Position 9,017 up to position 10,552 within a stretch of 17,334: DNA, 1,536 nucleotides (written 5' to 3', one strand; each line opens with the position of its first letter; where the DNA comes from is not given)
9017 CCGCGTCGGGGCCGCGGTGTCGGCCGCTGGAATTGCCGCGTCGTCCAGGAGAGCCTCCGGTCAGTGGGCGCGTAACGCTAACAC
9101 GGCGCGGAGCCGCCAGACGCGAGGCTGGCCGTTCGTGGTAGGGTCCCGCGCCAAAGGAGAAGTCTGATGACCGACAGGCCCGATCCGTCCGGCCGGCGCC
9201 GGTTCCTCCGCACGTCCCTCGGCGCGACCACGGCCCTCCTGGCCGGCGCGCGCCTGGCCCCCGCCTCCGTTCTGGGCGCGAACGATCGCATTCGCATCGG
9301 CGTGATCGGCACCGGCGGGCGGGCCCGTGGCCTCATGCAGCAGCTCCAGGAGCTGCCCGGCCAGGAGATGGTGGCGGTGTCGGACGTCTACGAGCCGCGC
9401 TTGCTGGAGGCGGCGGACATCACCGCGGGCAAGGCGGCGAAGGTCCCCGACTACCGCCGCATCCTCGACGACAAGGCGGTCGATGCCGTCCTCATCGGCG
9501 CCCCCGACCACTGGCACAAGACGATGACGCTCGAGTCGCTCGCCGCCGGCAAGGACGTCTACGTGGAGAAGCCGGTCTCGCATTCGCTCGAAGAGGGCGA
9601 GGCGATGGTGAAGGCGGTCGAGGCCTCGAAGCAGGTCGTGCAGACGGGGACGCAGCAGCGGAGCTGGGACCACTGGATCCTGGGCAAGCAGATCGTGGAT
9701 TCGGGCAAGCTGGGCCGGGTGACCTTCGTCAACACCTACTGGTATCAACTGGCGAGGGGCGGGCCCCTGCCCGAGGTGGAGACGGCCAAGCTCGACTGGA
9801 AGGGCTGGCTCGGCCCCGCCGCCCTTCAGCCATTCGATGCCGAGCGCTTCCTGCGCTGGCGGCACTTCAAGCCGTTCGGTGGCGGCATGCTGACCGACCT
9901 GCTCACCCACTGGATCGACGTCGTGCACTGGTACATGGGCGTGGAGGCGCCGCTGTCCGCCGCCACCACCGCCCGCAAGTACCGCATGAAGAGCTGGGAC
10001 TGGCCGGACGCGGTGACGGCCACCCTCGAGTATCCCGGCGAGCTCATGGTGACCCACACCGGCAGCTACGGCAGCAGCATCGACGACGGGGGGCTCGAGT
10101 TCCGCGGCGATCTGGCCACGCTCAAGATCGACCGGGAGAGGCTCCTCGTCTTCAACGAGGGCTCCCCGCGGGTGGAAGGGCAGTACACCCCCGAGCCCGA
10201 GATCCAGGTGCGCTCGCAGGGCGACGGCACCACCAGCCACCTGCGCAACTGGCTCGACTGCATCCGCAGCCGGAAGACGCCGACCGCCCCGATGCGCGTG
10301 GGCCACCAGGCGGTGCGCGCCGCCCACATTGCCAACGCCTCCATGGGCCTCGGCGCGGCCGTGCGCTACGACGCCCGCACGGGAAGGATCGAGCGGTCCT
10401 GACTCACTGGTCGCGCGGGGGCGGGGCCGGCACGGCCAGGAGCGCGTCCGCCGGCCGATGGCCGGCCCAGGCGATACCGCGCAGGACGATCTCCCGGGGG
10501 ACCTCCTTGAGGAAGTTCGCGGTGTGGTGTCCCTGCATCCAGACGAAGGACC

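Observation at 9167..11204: Tat-exported Gfo/Idh/MocA oxidoreductase and ThuA-like gene are tail-to-tail with stop codons 1 nt apart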

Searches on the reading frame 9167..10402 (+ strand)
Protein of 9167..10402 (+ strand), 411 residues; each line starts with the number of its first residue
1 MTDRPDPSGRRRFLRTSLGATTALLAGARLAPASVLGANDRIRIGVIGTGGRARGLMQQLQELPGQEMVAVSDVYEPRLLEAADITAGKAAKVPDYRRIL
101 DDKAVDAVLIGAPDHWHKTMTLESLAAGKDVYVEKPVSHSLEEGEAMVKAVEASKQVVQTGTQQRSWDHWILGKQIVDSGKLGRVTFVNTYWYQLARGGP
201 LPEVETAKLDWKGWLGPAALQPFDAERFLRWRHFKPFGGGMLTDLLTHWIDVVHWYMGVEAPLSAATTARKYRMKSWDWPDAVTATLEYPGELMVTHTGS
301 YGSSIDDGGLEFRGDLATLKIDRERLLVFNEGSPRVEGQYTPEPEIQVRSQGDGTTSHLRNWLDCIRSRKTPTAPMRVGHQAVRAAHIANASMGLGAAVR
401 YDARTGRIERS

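Call 12: search_protein_families(library=pfam, proteins=[window:9167-10402:+], max_evalue=0.01)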
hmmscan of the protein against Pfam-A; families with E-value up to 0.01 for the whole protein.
window:9167-10402:+ (411 aa): 4 families
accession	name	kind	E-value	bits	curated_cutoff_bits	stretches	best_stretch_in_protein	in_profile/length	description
PF01408.29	GFO_IDH_MocA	-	2.8e-20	73.6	24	1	42-161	1-119/120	Oxidoreductase family, NAD-binding Rossmann fold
PF02894.22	GFO_IDH_MocA_C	-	1.2e-14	55.1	22.9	1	221-393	30-210/218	Oxidoreductase family, C-terminal alpha/beta domain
PF22725.1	GFO_IDH_MocA_C3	-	2.1e-13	50.8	27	1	174-319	5-123/124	GFO/IDH/MocA C-terminal domain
PF19051.5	GFO_IDH_MocA_C2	-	4.4e-07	30.1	23.3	1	206-260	49-104/254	Oxidoreductase family, C-terminal alpha/beta domain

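Call 14: search_protein_families(library=ncbifam, proteins=[window:9167-10402:+], max_evalue=0.01)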
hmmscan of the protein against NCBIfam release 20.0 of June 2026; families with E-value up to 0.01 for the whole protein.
window:9167-10402:+ (411 aa): 9 families
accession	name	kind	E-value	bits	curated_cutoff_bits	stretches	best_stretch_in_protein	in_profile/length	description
NF058561.1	BT_2158_fam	equivalog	1.3e-32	113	750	1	10-290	2-286/487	glycoside 3-dehydrogenase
TIGR04380.1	myo_inos_iolG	equivalog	2.3e-27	95.7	355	1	42-190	2-150/330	inositol 2-dehydrogenase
NF040723.1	UDP-GlcNAcDh_Arch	equivalog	5.3e-22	78.7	450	1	42-190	1-146/302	UDP-N-acetylglucosamine 3-dehydrogenase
NF052679.1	InsChiInosDhIolG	equivalog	4e-20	72.1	540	1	42-188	3-151/343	bifunctional inositol 2-dehydrogenase/D-chiro-inositol 1-dehydrogenase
NF052479.1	LevoglcsnDh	equivalog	4.3e-16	58.6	650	1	73-192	43-162/386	levoglucosan dehydrogenase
NF008607.0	PRK11579.1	subfamily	2.8e-15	56.2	330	1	39-191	2-151/346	oxidoreductase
NF058563.1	BT_2159_fam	equivalog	3.3e-13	49.4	650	1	42-188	1-146/350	disaccharide 3-dehydrogenase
NF007574.0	PRK10206.1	equivalog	2e-09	37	352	1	95-191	56-152/345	oxidoreductase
NF041392.1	XylDh_Gfo6_Halo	equivalog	2.1e-05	23.5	350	1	93-187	71-165/350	D-xylose 1-dehydrogenase Gfo6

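Call 17: find_homologous_proteins(query=window:9167-10402:+)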
Query window:9167-10402:+ (411 aa): 7056 proteins with E <= 0.001 among 8000 candidates; the best 120 are listed.
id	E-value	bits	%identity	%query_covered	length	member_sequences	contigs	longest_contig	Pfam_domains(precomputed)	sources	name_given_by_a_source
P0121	1.3e-277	938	100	100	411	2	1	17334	PF01408.29,PF19051.6,PF22725.2,PF02894.23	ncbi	-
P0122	4.2e-240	814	87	100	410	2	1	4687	PF01408.29,PF19051.6,PF22725.2,PF02894.23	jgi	jgi:predicted dehydrogenase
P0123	2.5e-239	812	87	100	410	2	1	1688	PF01408.29,PF19051.6,PF22725.2,PF02894.23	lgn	-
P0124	4.4e-239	811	86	100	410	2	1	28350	PF01408.29,PF19051.6,PF22725.2,PF02894.23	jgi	jgi:predicted dehydrogenase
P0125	2.2e-236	802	85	100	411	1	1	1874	PF01408.29,PF19051.6,PF22725.2,PF02894.23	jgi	-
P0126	1.6e-232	790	84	100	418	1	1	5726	PF01408.29,PF19051.6,PF22725.2,PF02894.23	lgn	-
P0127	1.7e-232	789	84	100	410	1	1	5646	PF01408.29,PF19051.6,PF22725.2,PF02894.23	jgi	jgi:predicted dehydrogenase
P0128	9.6e-230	780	83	99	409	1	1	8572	PF01408.29,PF19051.6,PF22725.2,PF02894.23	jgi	jgi:predicted dehydrogenase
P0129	2.6e-228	776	82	100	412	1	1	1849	PF01408.29,PF19051.6,PF22725.2,PF02894.23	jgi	jgi:predicted dehydrogenase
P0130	5.9e-226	768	81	100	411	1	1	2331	PF01408.29,PF19051.6,PF22725.2,PF02894.23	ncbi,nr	ncbi:MAG TPA: Gfo/Idh/MocA family oxidoreductase [Vicinamibacteria bacterium]|nr:Gfo/Idh/MocA family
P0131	3.4e-225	765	80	100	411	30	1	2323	PF01408.29,PF19051.6,PF22725.2,PF02894.23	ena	-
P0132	5.5e-225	765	81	100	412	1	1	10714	PF01408.29,PF19051.6,PF22725.2,PF02894.23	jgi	jgi:predicted dehydrogenase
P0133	1.1e-224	764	80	100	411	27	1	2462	PF01408.29,PF19051.6,PF22725.2,PF02894.23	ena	-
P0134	1.5e-224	763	80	99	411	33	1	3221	PF01408.29,PF19051.6,PF22725.2,PF02894.23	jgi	jgi:predicted dehydrogenase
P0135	8.5e-224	761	79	100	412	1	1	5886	PF01408.29,PF19051.6,PF22725.2,PF02894.23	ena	-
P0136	1.6e-223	760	81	100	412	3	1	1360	PF01408.29,PF19051.6,PF22725.2,PF02894.23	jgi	jgi:predicted dehydrogenase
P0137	2.1e-223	759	80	99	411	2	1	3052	PF01408.29,PF19051.6,PF22725.2,PF02894.23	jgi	-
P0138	3.3e-223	759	81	98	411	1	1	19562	PF01408.29,PF19051.6,PF22725.2,PF02894.23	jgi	jgi:predicted dehydrogenase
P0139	5.3e-223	758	80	100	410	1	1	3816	PF01408.29,PF19051.6,PF22725.2,PF02894.23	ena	-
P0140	5.7e-223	758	80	98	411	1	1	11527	PF01408.29,PF19051.6,PF22725.2,PF02894.23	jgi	jgi:predicted dehydrogenase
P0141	2.5e-222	756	80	100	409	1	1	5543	PF01408.29,PF19051.6,PF22725.2,PF02894.23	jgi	-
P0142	7.8e-221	751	80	98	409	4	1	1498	PF01408.29,PF19051.6,PF22725.2,PF02894.23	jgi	jgi:predicted dehydrogenase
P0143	4.1e-220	749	80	100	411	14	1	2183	PF01408.29,PF19051.6,PF22725.2,PF02894.23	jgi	jgi:predicted dehydrogenase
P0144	9.5e-220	747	79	100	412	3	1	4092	PF01408.29,PF19051.6,PF22725.2,PF02894.23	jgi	jgi:predicted dehydrogenase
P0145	1.4e-219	747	78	100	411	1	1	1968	PF01408.29,PF19051.6,PF22725.2,PF02894.23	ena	-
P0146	1.3e-218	744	79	100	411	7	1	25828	PF01408.29,PF19051.6,PF22725.2,PF02894.23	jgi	jgi:predicted dehydrogenase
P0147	1.9e-217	740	79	98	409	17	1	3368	PF01408.29,PF19051.6,PF22725.2,PF02894.23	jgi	jgi:predicted dehydrogenase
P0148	2.0e-217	740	79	100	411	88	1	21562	PF01408.29,PF19051.6,PF22725.2,PF02894.23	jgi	jgi:predicted dehydrogenase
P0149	2.3e-217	740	80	98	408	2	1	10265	PF01408.29,PF19051.6,PF22725.2,PF02894.23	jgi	jgi:predicted dehydrogenase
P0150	3.8e-217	739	78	100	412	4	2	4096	PF01408.29,PF19051.6,PF22725.2,PF02894.23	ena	-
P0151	6.9e-217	738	78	100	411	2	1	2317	PF01408.29,PF19051.6,PF22725.2,PF02894.23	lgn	-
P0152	2.3e-216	736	78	100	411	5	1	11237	PF01408.29,PF19051.6,PF22725.2,PF02894.23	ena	-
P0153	7.3e-216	735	78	100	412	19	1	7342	PF01408.29,PF19051.6,PF22725.2,PF02894.23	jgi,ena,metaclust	metaclust:\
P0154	1.5e-215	734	79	98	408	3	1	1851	PF01408.29,PF19051.6,PF22725.2,PF02894.23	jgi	-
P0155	3.8e-215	732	78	98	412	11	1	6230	PF01408.29,PF19051.6,PF22725.2,PF02894.23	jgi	-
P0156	5.1e-215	732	77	100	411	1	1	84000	PF01408.29,PF19051.6,PF22725.2,PF02894.23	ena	-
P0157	2.7e-214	729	79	98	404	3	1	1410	PF01408.29,PF19051.6,PF22725.2,PF02894.23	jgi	-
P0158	3.9e-214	729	76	100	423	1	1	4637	PF01408.29,PF19051.6,PF22725.2,PF02894.23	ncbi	-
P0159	6.2e-214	728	76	98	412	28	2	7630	PF01408.29,PF19051.6,PF22725.2,PF02894.23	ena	-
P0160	8.6e-214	728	77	100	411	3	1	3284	PF01408.29,PF19051.6,PF22725.2,PF02894.23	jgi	jgi:predicted dehydrogenase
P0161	3.2e-213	726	76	100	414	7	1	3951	PF01408.29,PF19051.6,PF22725.2,PF02894.23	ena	-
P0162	3.7e-213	726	77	100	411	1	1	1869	PF01408.29,PF19051.6,PF22725.2,PF02894.23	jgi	-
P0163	4.8e-213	725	77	100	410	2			PF01408.29,PF19051.6,PF22725.2,PF02894.23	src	-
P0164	5.0e-213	725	78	99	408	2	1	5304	PF01408.29,PF19051.6,PF22725.2,PF02894.23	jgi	jgi:predicted dehydrogenase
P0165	1.3e-212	724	77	100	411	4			PF01408.29,PF19051.6,PF22725.2,PF02894.23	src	-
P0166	1.3e-212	724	78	100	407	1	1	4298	PF01408.29,PF19051.6,PF22725.2,PF02894.23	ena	-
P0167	2.3e-211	720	77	100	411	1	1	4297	PF01408.29,PF19051.6,PF22725.2,PF02894.23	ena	-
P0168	1.4e-210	717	77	99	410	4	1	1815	PF01408.29,PF19051.6,PF22725.2,PF02894.23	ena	-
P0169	3.2e-210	716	76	98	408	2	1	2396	PF01408.29,PF19051.6,PF22725.2,PF02894.23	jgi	-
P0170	3.3e-209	713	75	100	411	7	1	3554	PF01408.29,PF19051.6,PF22725.2,PF02894.23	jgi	jgi:predicted dehydrogenase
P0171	5.8e-209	712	76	100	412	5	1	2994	PF01408.29,PF19051.6,PF22725.2,PF02894.23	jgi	jgi:predicted dehydrogenase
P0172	2.4e-208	710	77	98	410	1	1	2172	PF01408.29,PF19051.6,PF22725.2,PF02894.23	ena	-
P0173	1.3e-207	707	75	100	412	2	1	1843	PF01408.29,PF19051.6,PF22725.2,PF02894.23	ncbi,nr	ncbi:MAG TPA: Gfo/Idh/MocA family oxidoreductase [Vicinamibacteria bacterium]|nr:Gfo/Idh/MocA family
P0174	2.9e-207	706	75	100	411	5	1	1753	PF01408.29,PF19051.6,PF22725.2,PF02894.23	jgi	jgi:predicted dehydrogenase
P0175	3.3e-207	706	76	100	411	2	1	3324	PF01408.29,PF19051.6,PF22725.2,PF02894.23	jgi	jgi:predicted dehydrogenase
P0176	7.6e-207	705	75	99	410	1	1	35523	PF01408.29,PF19051.6,PF22725.2,PF02894.23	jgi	jgi:predicted dehydrogenase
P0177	1.0e-203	695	74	100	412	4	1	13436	PF01408.29,PF19051.6,PF22725.2,PF02894.23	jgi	jgi:predicted dehydrogenase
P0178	7.4e-203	692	79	92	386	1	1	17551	PF01408.29,PF19051.6,PF22725.2,PF02894.23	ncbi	-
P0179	2.9e-202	690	73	100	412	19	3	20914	PF01408.29,PF19051.6,PF22725.2,PF02894.23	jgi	jgi:predicted dehydrogenase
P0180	8.8e-202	688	76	97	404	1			PF01408.29,PF19051.6,PF22725.2,PF02894.23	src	-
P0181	9.5e-202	688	74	98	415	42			PF01408.29,PF19051.6,PF22725.2,PF02894.23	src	-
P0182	1.2e-197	675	76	95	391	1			PF01408.29,PF19051.6,PF22725.2,PF02894.23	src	-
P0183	2.2e-197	674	76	93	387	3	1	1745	PF01408.29,PF19051.6,PF22725.2,PF02894.23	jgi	jgi:predicted dehydrogenase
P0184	5.0e-195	666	72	97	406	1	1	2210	PF01408.29,PF19051.6,PF22725.2,PF10518.15,PF02894.23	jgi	jgi:predicted dehydrogenase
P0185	5.2e-191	653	69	99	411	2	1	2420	PF01408.29,PF19051.6,PF22725.2,PF02894.23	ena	-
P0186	2.2e-189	647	72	100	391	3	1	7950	PF01408.29,PF22725.2,PF02894.23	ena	-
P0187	2.8e-188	644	72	98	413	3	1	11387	PF01408.29,PF19051.6,PF22725.2,PF02894.23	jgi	jgi:predicted dehydrogenase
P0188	3.3e-187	640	68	99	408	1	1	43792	PF01408.29,PF19051.6,PF22725.2,PF02894.23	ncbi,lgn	-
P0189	9.3e-186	635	68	98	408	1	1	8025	PF01408.29,PF19051.6,PF22725.2,PF02894.23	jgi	jgi:predicted dehydrogenase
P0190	1.1e-185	635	77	86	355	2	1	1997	PF01408.29,PF19051.6,PF22725.2,PF02894.23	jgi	jgi:predicted dehydrogenase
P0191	1.5e-184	631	69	99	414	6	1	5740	PF01408.29,PF19051.6,PF22725.2,PF02894.23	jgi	-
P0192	1.9e-184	631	68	97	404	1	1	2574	PF01408.29,PF19051.6,PF22725.2,PF02894.23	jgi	jgi:predicted dehydrogenase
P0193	5.4e-183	626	69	100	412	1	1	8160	PF01408.29,PF19051.6,PF22725.2,PF02894.23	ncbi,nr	ncbi:MAG TPA: Gfo/Idh/MocA family oxidoreductase [Vicinamibacteria bacterium]|nr:Gfo/Idh/MocA family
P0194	1.1e-182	625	67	98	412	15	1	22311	PF01408.29,PF19051.6,PF22725.2,PF02894.23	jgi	jgi:predicted dehydrogenase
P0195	1.1e-182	625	68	98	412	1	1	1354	PF01408.29,PF19051.6,PF22725.2,PF02894.23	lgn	-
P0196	1.2e-182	625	67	98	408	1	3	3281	PF01408.29,PF19051.6,PF22725.2,PF02894.23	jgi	jgi:predicted dehydrogenase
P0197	2.0e-182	624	68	98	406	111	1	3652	PF01408.29,PF19051.6,PF22725.2,PF02894.23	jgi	jgi:predicted dehydrogenase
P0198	9.6e-182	622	67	98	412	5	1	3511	PF01408.29,PF19051.6,PF22725.2,PF02894.23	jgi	jgi:predicted dehydrogenase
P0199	2.2e-181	621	67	100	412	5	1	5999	PF01408.29,PF19051.6,PF22725.2,PF02894.23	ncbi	-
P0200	3.5e-181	620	68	97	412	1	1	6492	PF01408.29,PF19051.6,PF22725.2,PF02894.23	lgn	-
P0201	3.6e-181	620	68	99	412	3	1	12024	PF01408.29,PF19051.6,PF22725.2,PF02894.23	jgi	jgi:predicted dehydrogenase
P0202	5.9e-181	620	67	100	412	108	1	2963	PF01408.29,PF19051.6,PF22725.2,PF02894.23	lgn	-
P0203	1.8e-180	618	67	97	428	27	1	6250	PF01408.29,PF19051.6,PF22725.2,PF02894.23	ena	-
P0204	2.7e-180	617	69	98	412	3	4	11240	PF01408.29,PF19051.6,PF22725.2,PF02894.23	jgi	jgi:predicted dehydrogenase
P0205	1.8e-179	615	65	98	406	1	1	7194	PF01408.29,PF19051.6,PF22725.2,PF02894.23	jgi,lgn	jgi:predicted dehydrogenase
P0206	2.6e-179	614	66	99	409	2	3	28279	PF01408.29,PF19051.6,PF22725.2,PF02894.23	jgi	jgi:predicted dehydrogenase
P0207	2.7e-179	614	65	100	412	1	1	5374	PF01408.29,PF19051.6,PF22725.2,PF02894.23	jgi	jgi:predicted dehydrogenase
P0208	3.8e-179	614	66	100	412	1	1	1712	PF01408.29,PF19051.6,PF22725.2,PF02894.23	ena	-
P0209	7.4e-179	613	67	98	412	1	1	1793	PF01408.29,PF19051.6,PF22725.2,PF02894.23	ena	-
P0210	8.3e-179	613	66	99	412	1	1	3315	PF01408.29,PF19051.6,PF22725.2,PF02894.23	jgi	jgi:predicted dehydrogenase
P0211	2.6e-178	611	71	91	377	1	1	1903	PF01408.29,PF19051.6,PF22725.2,PF02894.23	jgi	-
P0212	3.5e-178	611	66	100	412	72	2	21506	PF01408.29,PF19051.6,PF22725.2,PF02894.23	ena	-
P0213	5.4e-178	610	66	99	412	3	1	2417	PF01408.29,PF19051.6,PF22725.2,PF02894.23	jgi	jgi:predicted dehydrogenase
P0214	8.8e-178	609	66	98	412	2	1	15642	PF01408.29,PF19051.6,PF22725.2,PF02894.23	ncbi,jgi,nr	ncbi:MAG TPA: Gfo/Idh/MocA family oxidoreductase [Vicinamibacteria bacterium]|nr:Gfo/Idh/MocA family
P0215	9.3e-178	609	66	96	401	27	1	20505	PF01408.29,PF19051.6,PF22725.2,PF02894.23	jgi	jgi:predicted dehydrogenase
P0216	1.2e-177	609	66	99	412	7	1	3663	PF01408.29,PF19051.6,PF22725.2,PF02894.23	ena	-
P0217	1.9e-177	608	65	98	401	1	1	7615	PF01408.29,PF19051.6,PF22725.2,PF02894.23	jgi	jgi:predicted dehydrogenase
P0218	4.1e-177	607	66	98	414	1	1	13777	PF01408.29,PF19051.6,PF22725.2,PF02894.23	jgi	jgi:predicted dehydrogenase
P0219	4.5e-177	607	67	98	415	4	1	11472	PF01408.29,PF19051.6,PF22725.2,PF02894.23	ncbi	-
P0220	5.7e-177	607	66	98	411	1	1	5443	PF01408.29,PF19051.6,PF22725.2,PF02894.23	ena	-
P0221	6.0e-177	606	66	100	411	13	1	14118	PF01408.29,PF19051.6,PF22725.2,PF02894.23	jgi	jgi:predicted dehydrogenase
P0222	1.9e-176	605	66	96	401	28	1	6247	PF01408.29,PF19051.6,PF22725.2,PF02894.23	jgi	jgi:predicted dehydrogenase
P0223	2.6e-176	604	65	100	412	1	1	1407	PF01408.29,PF19051.6,PF22725.2,PF02894.23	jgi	jgi:predicted dehydrogenase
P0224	2.6e-176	604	66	98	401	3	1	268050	PF01408.29,PF19051.6,PF22725.2,PF02894.23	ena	-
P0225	4.4e-176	604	66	98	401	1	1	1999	PF01408.29,PF19051.6,PF22725.2,PF02894.23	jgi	jgi:predicted dehydrogenase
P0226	5.1e-176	603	66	98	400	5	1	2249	PF01408.29,PF19051.6,PF22725.2,PF02894.23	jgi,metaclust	metaclust:\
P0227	5.9e-176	603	65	98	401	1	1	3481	PF01408.29,PF19051.6,PF22725.2,PF02894.23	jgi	jgi:predicted dehydrogenase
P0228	7.2e-176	603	65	99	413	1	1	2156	PF01408.29,PF19051.6,PF22725.2,PF02894.23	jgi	jgi:predicted dehydrogenase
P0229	1.5e-175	602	66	96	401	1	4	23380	PF01408.29,PF19051.6,PF22725.2,PF02894.23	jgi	jgi:predicted dehydrogenase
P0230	1.6e-175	602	66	91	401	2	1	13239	PF01408.29,PF19051.6,PF22725.2,PF02894.23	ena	-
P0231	1.7e-175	602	67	96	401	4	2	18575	PF01408.29,PF19051.6,PF22725.2,PF02894.23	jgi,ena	jgi:predicted dehydrogenase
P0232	1.9e-175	602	67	96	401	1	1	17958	PF01408.29,PF19051.6,PF22725.2,PF02894.23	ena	-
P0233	2.1e-175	601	65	98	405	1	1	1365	PF01408.29,PF19051.6,PF22725.2,PF02894.23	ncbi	ncbi:MAG: Gfo/Idh/MocA family protein [Gammaproteobacteria bacterium]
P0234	2.2e-175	601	66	98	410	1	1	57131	PF01408.29,PF19051.6,PF22725.2,PF02894.23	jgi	jgi:predicted dehydrogenase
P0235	2.3e-175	601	65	97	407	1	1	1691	PF01408.29,PF19051.6,PF22725.2,PF02894.23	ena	-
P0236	2.4e-175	601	66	97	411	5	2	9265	PF01408.29,PF19051.6,PF22725.2,PF02894.23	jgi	jgi:predicted dehydrogenase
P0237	3.2e-175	601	65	96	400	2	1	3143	PF01408.29,PF19051.6,PF22725.2,PF02894.23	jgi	-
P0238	4.0e-175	600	66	96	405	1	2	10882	PF01408.29,PF19051.6,PF22725.2,PF02894.23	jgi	jgi:predicted dehydrogenase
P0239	4.9e-175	600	66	97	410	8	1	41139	PF01408.29,PF19051.6,PF22725.2,PF02894.23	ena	-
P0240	6.4e-175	600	66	96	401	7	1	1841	PF01408.29,PF19051.6,PF22725.2,PF02894.23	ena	-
